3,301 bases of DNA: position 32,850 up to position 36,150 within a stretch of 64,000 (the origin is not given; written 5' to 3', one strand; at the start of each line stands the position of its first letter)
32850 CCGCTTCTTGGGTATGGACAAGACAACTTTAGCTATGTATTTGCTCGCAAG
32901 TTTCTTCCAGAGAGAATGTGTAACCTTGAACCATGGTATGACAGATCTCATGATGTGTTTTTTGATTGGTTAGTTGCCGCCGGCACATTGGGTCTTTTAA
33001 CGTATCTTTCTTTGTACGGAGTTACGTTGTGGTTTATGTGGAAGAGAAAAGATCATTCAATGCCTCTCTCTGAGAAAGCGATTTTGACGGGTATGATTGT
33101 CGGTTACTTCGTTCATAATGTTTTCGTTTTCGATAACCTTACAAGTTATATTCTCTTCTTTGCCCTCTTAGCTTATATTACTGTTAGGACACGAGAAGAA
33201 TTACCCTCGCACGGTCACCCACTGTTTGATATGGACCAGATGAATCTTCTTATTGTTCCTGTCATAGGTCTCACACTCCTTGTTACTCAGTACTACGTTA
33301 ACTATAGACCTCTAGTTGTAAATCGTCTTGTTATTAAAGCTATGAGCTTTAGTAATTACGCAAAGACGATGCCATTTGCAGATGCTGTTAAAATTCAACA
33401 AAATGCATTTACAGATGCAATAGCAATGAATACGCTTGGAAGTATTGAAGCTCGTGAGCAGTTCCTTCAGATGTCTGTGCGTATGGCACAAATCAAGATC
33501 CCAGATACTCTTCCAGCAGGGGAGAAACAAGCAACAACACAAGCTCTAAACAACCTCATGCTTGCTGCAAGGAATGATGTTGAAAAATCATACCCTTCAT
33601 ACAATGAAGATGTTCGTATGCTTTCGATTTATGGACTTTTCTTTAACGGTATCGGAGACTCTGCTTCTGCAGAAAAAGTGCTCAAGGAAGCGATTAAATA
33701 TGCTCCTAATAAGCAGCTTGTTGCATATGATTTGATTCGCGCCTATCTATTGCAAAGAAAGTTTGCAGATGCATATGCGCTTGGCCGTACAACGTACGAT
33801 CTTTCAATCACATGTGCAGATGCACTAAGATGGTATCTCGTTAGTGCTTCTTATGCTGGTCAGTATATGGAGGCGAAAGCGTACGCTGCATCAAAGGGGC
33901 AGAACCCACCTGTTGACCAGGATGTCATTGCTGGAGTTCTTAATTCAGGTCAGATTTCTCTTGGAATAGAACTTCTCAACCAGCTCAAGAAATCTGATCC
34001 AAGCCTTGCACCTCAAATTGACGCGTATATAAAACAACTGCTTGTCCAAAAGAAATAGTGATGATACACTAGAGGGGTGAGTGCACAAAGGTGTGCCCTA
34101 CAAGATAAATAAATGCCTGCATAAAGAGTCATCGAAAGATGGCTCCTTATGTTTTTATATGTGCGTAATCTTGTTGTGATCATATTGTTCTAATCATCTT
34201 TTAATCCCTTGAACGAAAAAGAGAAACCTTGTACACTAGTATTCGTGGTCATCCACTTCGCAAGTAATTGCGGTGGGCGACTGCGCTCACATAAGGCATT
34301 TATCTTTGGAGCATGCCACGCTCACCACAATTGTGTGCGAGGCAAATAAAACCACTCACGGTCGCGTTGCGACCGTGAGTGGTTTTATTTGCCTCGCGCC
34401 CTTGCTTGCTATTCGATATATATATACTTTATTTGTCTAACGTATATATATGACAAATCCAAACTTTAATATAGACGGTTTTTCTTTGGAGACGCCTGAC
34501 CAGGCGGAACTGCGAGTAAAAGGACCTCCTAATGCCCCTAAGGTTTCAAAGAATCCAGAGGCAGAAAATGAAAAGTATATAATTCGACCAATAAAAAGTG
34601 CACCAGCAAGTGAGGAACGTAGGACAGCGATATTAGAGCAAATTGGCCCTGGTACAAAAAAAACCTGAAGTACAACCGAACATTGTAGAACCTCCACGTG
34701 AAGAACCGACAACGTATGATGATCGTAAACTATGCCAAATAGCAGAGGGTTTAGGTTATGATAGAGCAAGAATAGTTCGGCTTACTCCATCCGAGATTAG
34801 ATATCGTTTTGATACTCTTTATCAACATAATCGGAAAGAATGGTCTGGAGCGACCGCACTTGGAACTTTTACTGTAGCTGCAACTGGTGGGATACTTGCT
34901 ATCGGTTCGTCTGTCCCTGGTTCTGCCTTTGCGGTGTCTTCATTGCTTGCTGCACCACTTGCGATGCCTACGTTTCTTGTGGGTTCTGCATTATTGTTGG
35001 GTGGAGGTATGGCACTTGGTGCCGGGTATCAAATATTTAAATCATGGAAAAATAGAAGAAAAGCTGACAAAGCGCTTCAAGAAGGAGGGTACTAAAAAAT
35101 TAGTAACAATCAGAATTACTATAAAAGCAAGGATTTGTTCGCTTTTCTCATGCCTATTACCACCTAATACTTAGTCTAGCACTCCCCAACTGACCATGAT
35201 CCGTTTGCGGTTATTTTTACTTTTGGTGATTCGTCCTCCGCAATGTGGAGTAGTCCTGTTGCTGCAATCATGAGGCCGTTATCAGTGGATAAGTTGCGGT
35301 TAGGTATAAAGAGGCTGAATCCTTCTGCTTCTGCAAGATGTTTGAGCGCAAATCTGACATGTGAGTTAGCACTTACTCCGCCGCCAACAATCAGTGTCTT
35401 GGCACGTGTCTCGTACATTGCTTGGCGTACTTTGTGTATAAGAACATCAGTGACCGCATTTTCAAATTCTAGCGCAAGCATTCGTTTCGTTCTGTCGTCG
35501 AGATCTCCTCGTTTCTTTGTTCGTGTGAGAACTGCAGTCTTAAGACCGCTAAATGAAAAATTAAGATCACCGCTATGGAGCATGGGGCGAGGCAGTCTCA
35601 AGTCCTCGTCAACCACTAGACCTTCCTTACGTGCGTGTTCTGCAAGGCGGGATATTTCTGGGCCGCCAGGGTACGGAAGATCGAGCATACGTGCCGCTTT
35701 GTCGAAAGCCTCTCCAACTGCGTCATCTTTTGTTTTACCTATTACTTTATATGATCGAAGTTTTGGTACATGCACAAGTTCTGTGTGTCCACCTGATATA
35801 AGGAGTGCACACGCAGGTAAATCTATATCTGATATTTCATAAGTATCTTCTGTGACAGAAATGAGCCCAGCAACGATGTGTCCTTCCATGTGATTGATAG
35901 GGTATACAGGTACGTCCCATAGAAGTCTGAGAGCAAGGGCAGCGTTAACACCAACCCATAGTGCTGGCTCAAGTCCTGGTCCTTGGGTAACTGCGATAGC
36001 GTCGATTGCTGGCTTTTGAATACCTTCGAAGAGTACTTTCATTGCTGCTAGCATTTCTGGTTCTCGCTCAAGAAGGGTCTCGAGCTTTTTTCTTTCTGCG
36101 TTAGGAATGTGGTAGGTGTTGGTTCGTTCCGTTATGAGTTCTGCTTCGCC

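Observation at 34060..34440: Third GC-rich non-coding island, containing a 61-nt perfect hairpin (29-bp stem)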

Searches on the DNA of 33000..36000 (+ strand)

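Call 9: search_dna_similar(query=window:33000-36000:+, collection=phages, mode=near)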
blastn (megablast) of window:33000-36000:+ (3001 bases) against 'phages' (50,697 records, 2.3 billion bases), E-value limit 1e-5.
No match.
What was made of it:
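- Tried and rejected: A megablast of 33000-36000 found no match (call 9).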
